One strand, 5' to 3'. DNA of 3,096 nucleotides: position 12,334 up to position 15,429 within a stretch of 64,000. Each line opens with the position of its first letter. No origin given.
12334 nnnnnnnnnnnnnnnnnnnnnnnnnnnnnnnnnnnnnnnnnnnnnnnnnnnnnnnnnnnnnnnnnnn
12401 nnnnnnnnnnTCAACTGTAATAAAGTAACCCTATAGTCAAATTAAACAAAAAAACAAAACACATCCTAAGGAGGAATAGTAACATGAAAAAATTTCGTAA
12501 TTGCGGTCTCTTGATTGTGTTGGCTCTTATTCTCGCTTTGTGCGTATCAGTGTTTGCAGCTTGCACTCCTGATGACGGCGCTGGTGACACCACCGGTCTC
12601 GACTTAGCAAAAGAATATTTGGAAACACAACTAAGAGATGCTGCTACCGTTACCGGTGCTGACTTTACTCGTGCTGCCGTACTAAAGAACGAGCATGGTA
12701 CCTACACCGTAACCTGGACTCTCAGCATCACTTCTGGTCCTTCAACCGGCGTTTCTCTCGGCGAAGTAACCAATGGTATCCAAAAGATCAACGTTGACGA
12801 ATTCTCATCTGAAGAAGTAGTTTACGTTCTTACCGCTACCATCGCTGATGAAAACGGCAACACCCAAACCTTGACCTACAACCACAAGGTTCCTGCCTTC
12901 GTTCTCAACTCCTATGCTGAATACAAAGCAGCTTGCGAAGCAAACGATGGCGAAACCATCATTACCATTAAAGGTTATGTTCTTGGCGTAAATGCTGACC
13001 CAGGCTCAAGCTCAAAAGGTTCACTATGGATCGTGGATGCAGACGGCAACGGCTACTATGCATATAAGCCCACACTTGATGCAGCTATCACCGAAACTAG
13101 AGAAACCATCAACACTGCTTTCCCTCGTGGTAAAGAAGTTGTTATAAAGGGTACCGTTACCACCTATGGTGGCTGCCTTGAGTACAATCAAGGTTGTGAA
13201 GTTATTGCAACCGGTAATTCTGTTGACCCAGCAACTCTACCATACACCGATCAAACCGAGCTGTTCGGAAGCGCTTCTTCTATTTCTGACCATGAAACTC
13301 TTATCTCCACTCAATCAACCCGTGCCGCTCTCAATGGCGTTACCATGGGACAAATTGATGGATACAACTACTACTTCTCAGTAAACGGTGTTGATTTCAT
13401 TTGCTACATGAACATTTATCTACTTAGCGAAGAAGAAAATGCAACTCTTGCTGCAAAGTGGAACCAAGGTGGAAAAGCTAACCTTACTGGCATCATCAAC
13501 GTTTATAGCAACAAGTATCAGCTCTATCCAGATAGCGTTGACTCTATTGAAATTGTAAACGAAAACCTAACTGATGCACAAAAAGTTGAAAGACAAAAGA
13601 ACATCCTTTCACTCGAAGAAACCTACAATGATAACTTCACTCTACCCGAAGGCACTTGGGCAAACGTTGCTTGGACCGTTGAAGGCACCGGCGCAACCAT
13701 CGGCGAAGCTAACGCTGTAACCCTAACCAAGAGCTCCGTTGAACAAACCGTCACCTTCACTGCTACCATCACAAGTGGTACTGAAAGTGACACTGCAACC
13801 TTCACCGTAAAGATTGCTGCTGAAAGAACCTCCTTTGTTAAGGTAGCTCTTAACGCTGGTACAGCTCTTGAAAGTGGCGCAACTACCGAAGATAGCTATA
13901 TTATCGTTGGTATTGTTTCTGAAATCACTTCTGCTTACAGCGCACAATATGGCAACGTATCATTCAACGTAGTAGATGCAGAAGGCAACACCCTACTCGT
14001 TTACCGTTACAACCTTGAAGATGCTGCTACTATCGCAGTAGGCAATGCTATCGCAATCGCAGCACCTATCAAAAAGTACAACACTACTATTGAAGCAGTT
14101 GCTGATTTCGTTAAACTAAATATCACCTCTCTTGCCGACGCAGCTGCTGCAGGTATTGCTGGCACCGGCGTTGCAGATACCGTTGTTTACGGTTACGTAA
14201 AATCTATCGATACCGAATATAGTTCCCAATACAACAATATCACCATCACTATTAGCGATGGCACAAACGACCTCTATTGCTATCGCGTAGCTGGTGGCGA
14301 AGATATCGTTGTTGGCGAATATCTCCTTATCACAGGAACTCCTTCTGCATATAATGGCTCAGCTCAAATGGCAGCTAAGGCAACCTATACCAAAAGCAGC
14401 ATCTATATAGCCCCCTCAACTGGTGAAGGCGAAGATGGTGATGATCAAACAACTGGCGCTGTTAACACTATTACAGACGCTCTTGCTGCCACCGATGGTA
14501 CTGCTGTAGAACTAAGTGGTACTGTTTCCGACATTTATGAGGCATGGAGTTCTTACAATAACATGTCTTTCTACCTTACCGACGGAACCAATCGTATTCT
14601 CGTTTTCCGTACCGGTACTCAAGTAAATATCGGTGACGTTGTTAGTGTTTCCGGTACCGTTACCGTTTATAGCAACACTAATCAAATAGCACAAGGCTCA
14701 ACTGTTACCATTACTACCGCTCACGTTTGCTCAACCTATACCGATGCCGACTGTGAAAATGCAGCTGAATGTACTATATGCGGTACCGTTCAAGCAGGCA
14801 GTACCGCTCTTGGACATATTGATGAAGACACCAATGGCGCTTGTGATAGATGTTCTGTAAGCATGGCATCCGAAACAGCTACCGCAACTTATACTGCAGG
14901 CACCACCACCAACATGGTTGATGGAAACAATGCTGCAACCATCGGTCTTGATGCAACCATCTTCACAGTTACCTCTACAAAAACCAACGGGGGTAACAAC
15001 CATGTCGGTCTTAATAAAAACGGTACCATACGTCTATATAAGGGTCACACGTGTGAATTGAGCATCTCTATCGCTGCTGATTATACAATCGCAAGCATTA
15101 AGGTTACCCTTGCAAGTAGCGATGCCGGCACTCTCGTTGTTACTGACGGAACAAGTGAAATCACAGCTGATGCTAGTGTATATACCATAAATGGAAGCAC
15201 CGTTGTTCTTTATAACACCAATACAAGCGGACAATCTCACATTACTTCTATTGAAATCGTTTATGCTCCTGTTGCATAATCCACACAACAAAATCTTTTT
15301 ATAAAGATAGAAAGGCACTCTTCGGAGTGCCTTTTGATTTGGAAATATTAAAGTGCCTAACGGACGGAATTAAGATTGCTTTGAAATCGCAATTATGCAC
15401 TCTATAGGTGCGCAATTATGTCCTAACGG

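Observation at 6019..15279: CUT1 'sugar-type' ABC importer apparently co-transcribed with a secreted SNase-OB nuclease and a multi-OB-fold lipoprotein: a candidate extracellular-DNA capture/degradation/uptake operon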

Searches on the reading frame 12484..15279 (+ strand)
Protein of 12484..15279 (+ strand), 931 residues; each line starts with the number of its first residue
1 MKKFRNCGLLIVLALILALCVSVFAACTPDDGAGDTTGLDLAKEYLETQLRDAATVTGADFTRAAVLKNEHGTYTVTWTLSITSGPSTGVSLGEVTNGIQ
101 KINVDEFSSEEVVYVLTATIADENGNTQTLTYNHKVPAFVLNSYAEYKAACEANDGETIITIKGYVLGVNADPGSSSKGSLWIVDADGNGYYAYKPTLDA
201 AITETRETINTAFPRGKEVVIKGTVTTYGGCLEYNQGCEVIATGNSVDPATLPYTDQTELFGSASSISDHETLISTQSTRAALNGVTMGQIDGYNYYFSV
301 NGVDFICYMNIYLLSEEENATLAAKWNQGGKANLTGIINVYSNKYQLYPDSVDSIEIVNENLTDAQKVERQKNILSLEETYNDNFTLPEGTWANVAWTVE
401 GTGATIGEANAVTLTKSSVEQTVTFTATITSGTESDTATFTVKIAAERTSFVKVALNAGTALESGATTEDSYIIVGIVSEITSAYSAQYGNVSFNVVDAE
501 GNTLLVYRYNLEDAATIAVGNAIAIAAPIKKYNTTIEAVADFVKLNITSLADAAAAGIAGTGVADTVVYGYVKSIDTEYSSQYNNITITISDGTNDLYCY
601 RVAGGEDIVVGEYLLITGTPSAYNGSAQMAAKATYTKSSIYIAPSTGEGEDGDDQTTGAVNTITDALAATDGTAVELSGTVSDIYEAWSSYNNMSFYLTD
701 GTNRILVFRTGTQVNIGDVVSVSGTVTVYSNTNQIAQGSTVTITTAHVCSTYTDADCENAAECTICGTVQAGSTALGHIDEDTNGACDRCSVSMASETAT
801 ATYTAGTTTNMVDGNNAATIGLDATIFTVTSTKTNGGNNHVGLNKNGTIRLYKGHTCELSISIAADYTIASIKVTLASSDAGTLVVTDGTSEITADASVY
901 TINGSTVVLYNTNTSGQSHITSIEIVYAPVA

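Call 4: search_protein_families(library=pfam, proteins=[window:12484-15279:+], max_evalue=0.01)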
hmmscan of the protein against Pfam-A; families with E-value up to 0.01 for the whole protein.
window:12484-15279:+ (931 aa): 2 families
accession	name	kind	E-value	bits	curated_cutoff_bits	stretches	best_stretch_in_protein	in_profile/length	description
PF01336.31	tRNA_anti-codon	-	9.9e-08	32.3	27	0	568-631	3-69/75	OB-fold nucleic acid binding domain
PF20578.4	aBig_2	-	0.00052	20.2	27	1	393-446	35-88/89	Atrophied bacterial Ig domain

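Call 5: search_protein_families(library=ncbifam, proteins=[window:12484-15279:+], max_evalue=0.01)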
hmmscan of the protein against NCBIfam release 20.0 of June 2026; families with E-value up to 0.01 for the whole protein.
window:12484-15279:+ (931 aa): 0 families

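Call 21: search_solved_structures(query=window:12484-15279:+, max_evalue=1)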
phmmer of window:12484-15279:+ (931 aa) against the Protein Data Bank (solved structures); distinct sequences matched with E-value up to 1: 1.
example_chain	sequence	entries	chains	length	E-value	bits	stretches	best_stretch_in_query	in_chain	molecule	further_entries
2vf9_A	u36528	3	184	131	0.011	17.1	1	376-483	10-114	COAT PROTEIN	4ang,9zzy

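Call 25: find_homologous_proteins(query=window:12484-15279:+, max_evalue=0.001)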
Query window:12484-15279:+ (931 aa): 167 proteins with E <= 0.001 among 8000 candidates; the best 120 are listed.
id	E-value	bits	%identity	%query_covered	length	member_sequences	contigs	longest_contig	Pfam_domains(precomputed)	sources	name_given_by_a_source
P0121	0.0e+0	2002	100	100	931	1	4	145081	PF01336.32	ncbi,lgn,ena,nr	ncbi:MAG: hypothetical protein IJ033_01020 [Clostridia bacterium]|nr:hypothetical protein [Clostridi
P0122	0.0e+0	1232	64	80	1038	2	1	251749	PF01336.32,PF20578.5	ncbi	-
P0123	0.0e+0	1208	63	100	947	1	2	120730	PF01336.32,PF20578.5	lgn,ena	-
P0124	0.0e+0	1176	63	100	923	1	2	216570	PF01336.32,PF20578.5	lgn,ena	-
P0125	0.0e+0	1027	62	86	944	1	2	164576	PF01336.32,PF20578.5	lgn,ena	-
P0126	0.0e+0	1015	60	86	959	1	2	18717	PF01336.32,PF20578.5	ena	-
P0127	0.0e+0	1015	61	85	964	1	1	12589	PF01336.32,PF20578.5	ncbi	-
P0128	5.0e-263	893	49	100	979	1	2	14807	PF01336.32,PF20578.5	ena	-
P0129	1.3e-256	872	65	69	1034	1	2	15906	PF01336.32,PF20578.5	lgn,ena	-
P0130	3.9e-238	811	55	48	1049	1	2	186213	PF20578.5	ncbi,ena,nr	ncbi:MAG: hypothetical protein IKA77_03215 [Clostridia bacterium]|nr:hypothetical protein [Clostridi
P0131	9.7e-237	806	46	100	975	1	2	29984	PF01336.32,PF20578.5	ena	-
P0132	1.8e-224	766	47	75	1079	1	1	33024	PF01336.32,PF20578.5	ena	-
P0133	1.4e-223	763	45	77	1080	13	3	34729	PF01336.32,PF20578.5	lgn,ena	-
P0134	3.8e-223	761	64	62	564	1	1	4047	PF01336.32,PF20578.5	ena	-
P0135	7.6e-221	754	47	75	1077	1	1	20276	PF01336.32,PF20578.5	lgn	-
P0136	7.0e-217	741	46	75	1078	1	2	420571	PF18942.6,PF01336.32,PF20578.5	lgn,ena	-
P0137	8.5e-207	707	65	51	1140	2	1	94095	PF01336.32,PF20578.5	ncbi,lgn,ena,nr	ncbi:MAG: hypothetical protein IKL86_00055 [Clostridia bacterium]|nr:hypothetical protein [Clostridi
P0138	3.1e-204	699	47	86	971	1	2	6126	PF01336.32,PF20578.5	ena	-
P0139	2.0e-203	696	47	73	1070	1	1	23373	PF01336.32,PF20578.5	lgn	-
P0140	1.2e-201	690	44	99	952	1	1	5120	PF01336.32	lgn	-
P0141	8.6e-201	687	60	48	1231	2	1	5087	PF01336.32,PF20578.5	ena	-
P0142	2.3e-196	673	53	68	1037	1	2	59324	PF01336.32,PF20578.5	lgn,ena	-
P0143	7.5e-196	671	46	75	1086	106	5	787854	PF01336.32,PF20578.5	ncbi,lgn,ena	-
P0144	7.1e-192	658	46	75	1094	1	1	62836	PF18942.6,PF01336.32,PF20578.5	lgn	-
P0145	1.7e-191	657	46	75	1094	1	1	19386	PF18942.6,PF01336.32,PF20578.5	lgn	-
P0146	1.9e-191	657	46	75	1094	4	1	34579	PF18942.6,PF01336.32,PF20578.5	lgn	-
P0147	2.5e-191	656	46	75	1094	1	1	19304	PF18942.6,PF01336.32,PF20578.5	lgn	-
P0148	7.5e-191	655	46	75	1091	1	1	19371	PF18942.6,PF01336.32,PF20578.5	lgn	-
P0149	1.5e-190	654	46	75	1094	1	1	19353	PF18942.6,PF01336.32,PF20578.5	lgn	-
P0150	1.7e-190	653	59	48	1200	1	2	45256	PF01336.32,PF20578.5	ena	-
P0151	3.7e-190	652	46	75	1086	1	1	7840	PF18942.6,PF01336.32,PF20578.5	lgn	-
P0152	4.3e-190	652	47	75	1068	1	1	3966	PF01336.32,PF20578.5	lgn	-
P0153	5.0e-190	652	46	75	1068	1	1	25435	PF18942.6,PF01336.32,PF20578.5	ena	-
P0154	5.5e-190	652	47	75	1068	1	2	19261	PF01336.32,PF20578.5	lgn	-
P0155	7.3e-190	651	46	75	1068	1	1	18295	PF01336.32,PF20578.5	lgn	-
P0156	7.6e-190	651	46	75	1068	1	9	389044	PF01336.32,PF20578.5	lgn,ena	-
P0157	1.1e-189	651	46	75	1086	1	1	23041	PF18942.6,PF01336.32,PF20578.5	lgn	-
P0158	1.2e-189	651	46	75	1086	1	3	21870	PF18942.6,PF01336.32,PF20578.5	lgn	-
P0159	1.5e-189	650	46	75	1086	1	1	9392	PF18942.6,PF01336.32,PF20578.5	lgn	-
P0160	1.6e-189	650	50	69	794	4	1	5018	PF01336.32,PF20578.5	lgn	-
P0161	1.8e-189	650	46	75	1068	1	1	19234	PF01336.32,PF20578.5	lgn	-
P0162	2.6e-189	649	46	75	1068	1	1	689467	PF01336.32,PF20578.5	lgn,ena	-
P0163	2.8e-189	649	42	99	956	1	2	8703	PF01336.32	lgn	-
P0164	3.3e-189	649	46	75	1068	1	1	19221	PF01336.32,PF20578.5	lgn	-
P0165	1.6e-188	647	46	75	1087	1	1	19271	PF18942.6,PF01336.32,PF20578.5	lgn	-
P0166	2.3e-188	646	46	75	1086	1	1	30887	PF18942.6,PF01336.32,PF20578.5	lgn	-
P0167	2.4e-188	646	46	75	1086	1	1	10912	PF18942.6,PF01336.32,PF20578.5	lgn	-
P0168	6.4e-188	645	46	75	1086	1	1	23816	PF18942.6,PF01336.32,PF20578.5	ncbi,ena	-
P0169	1.1e-186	641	45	84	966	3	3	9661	PF01336.32,PF20578.5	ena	-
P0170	1.9e-186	640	42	100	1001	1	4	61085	PF01336.32,PF20578.5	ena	-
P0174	7.6e-174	598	47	69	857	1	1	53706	PF01336.32,PF20578.5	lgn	-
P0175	1.9e-173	597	46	78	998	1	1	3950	PF01336.32,PF20578.5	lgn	-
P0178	2.6e-165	570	47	69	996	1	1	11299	PF01336.32,PF20578.5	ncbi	-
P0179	2.0e-164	567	48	57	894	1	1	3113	PF01336.32,PF20578.5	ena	-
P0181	1.9e-150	521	41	85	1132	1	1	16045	PF01336.32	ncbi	-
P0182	4.6e-143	496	37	67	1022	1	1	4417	PF01336.32,PF20578.5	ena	-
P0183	4.9e-141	490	44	70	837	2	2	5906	PF01336.32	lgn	-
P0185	7.6e-136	473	44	69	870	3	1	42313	PF01336.32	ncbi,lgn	-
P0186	1.1e-132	462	45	69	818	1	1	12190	PF01336.32,PF20578.5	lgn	-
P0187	9.9e-123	429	49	48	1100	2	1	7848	PF01336.32,PF20578.5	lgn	-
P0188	1.2e-120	422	44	69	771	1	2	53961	PF01336.32,PF20578.5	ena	-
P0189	3.0e-120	421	64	23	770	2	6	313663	PF01336.32,PF20578.5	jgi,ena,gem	-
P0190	8.2e-119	416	39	53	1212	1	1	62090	PF01336.32,PF20578.5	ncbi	-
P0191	4.2e-118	414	58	26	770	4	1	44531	PF01336.32,PF20578.5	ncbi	-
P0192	6.3e-117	410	62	23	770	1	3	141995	PF01336.32,PF20578.5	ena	-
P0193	1.5e-115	405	42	19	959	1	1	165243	PF01336.32,PF20578.5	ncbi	-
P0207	7.4e-95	337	37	66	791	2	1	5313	PF01336.32,PF20578.5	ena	-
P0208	1.9e-87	312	38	55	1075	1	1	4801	PF01336.32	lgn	-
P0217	2.1e-79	286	34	80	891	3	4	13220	PF01336.32,PF20578.5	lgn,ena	-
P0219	3.0e-73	266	32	52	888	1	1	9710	PF01336.32,PF20578.5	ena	-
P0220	8.6e-70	254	30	47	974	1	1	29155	PF01336.32,PF20578.5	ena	-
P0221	1.4e-67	247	30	47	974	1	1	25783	PF01336.32,PF20578.5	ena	-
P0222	3.9e-65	239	27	38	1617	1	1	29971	PF16738.11,PF19099.6,PF19135.6,PF01336.32,PF13567.12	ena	-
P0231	1.0e-49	188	32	53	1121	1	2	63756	PF01336.32,PF20578.5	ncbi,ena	-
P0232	9.9e-49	184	32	26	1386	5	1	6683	PF01336.32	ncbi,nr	ncbi:MAG: hypothetical protein IKK11_00025, partial [Oscillospiraceae bacterium]|nr:hypothetical pro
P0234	4.0e-46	176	31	32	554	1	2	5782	PF01336.32,PF19769.5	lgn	-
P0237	1.8e-43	167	32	48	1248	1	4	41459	PF01336.32,PF20578.5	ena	-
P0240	4.2e-43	166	31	53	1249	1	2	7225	PF01336.32,PF20578.5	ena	-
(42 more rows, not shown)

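Call 36: predict_structure(alignment_id=A1)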
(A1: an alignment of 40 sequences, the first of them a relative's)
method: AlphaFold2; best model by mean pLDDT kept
length: 931 residues; sequences in the alignment: 40
mean_pLDDT: 87.9   pTM: 0.51
mean pLDDT of the five models: 87.9, 87.1, 86.4, 85.1, 84.9
residues with pLDDT >= 90: 585; 70-90: 260; 50-70: 58; < 50: 28
segments of 3 or more residues with pLDDT < 50: 1-7, 25-30, 645-657
pLDDT, mean of each block of 10 residues (from residue 1): 46 64 45 73 89 80 91 92 90 92 87 93 90 87 96 92 97 95 96 96 95 97 95 96 92 94 97 95 96 95 95 93 94 97 96 95 94 92 91 95 93 86 96 96 88 94 94 96 94 95 96 94 96 95 94 93 92 91 93 92 90 93 91 91 55 46 94 94 93 95 95 92 94 93 86 79 80 72 66 65 78 79 89 82 85 87 90 80 71 67 83 85 87 62
secondary structure, 60 per line:
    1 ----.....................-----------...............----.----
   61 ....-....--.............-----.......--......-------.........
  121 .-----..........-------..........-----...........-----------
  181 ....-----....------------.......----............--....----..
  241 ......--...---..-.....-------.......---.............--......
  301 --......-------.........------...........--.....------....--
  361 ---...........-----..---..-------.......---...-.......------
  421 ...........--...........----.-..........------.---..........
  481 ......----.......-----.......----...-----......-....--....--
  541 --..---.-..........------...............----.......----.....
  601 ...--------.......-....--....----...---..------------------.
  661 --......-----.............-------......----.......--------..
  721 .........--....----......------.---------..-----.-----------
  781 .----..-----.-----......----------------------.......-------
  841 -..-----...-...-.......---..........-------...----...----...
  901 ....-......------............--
elements in order (helices of 4 or more, strands of 3 or more residues): H5-25 H37-51 E61-64 E66-69 E72-84 E90-96 E99-104 E112-121 E127-136 H144-153 E159-169 E181-184 E190-193 H206-212 E217-228 E231-234 E239-246 H258-262 H270-276 E280-292 E295-300 E303-308 H316-324 E331-341 E344-348 E355-358 H364-374 E394-400 E404-406 E411-414 E421-431 E434-444 H451-460 E471-486 E491-497 E503-509 E522-527 E529-532 E535-538 H550-559 E566-580 E585-591 E596-603 E612-618 E620-623 E626-629 E634-636 H663-668 E674-686 E694-699 E704-710 E719-729 E732-735 E740-745 E799-804 E827-833 E849-851 E857-863 E867-876 E884-886 E891-893 E898-904 E906-911 E918-929

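Call 41: fold_search(model_id=the predicted structure, library=pdb)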
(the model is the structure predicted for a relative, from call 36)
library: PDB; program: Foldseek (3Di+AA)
matches with E <= 10: 1451; with E <= 0.001: 45
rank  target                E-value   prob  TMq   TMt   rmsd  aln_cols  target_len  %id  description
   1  5ho0                  7.0e-07  1.00  0.12  0.14  20.8       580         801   13  Crystal structure of AbnA (closed conformation), a GH43 extracellular arabinanase from Geobacillus stearothermophilus (released 2017-02-01)
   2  5ho2                  7.8e-07  0.99  0.11  0.12  21.9       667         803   11  Crystal structure of AbnA (open conformation), a GH43 extracellular arabinanase from Geobacillus stearothermophilus (released 2017-02-01)
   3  8k53_A                1.5e-06  0.72  0.09  0.10  37.5      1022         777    9  Structure of the Dimeric Human CNTN2 Ig 1-6-FNIII 1-2 Domain in an Asymmetric State (released 2023-12-06)
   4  5hp6                  5.0e-06  0.97  0.11  0.13  22.6       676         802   11  Structure of AbnA, a GH43 extracellular arabinanase from Geobacillus stearothermophilus (a new conformational state) (released 2017-02-01)
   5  9ba4_A                5.0e-06  0.54  0.09  0.09  38.9      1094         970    9  Full-length cross-linked Contactin 2 (CNTN2) (released 2024-07-17)
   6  4jbm_B                8.5e-06  1.00  0.08  0.35  15.0       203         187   12  Structure of murine DNA binding protein bound with ds DNA (released 2013-06-26)
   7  6y6e                  1.5e-05  0.99  0.07  0.20  18.4       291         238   10  drosophila Unr CSD456 (released 2020-07-29)
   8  9ba5_A                2.2e-05  0.63  0.09  0.13  33.8       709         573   10  Cross-linked Contactin 2 Ig1-Ig6 (released 2024-07-17)
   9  4ak1                  2.8e-05  0.41  0.07  0.10  25.6       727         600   10  Structure of BT4661, a SusE-like surface located polysaccharide binding protein from the Bacteroides thetaiotaomicron he (released 2013-03-06)
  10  6dms                  3.6e-05  0.97  0.12  0.14  14.9       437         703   12  Endo-fucoidan hydrolase MfFcnA4_H294Q from glycoside hydrolase family 107 (released 2018-10-03)
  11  9oz6_B                4.0e-05  0.44  0.09  0.09  28.2      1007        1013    7  Cryo-EM structure of 1:1 chicken ROS1 and chicken NEL complex. (released 2026-02-25)
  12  5ho9_A                5.8e-05  0.97  0.11  0.15  21.3       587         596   11  Structure of truncated AbnA (domains 1-3), a GH43 arabinanase from Geobacilllus stearothermophilus, in complex with ar (released 2017-02-01)
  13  7byx_A                7.5e-05  0.82  0.09  0.17  33.2       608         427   10  Crystal structure of exo-beta-1,3-galactanase from Phanerochaete chrysosporium Pc1,3Gal43A E208A with beta-1,3-galacto (released 2020-11-04)
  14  9bfq_A                7.5e-05  0.21  0.08  0.08  38.0      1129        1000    6  Cryo-EM structure of Sevenless in complex with Bride of Sevenless (released 2025-01-29)
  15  7sz8_A                8.8e-05  0.82  0.08  0.15  34.1       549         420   10  Crystal structure of human CELSR1 EC4-7 (released 2022-12-14)
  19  1k8g_C                1.2e-04  1.00  0.09  0.24  18.3       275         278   13  Crystal Structure of the N-terminal domain of Oxytricha nova telomere end binding protein alpha subunit both uncomplex (released 2001-12-20)
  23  1k8g_B                1.5e-04  1.00  0.08  0.25  18.7       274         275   13  Crystal Structure of the N-terminal domain of Oxytricha nova telomere end binding protein alpha subunit both uncomplex (released 2001-12-20)
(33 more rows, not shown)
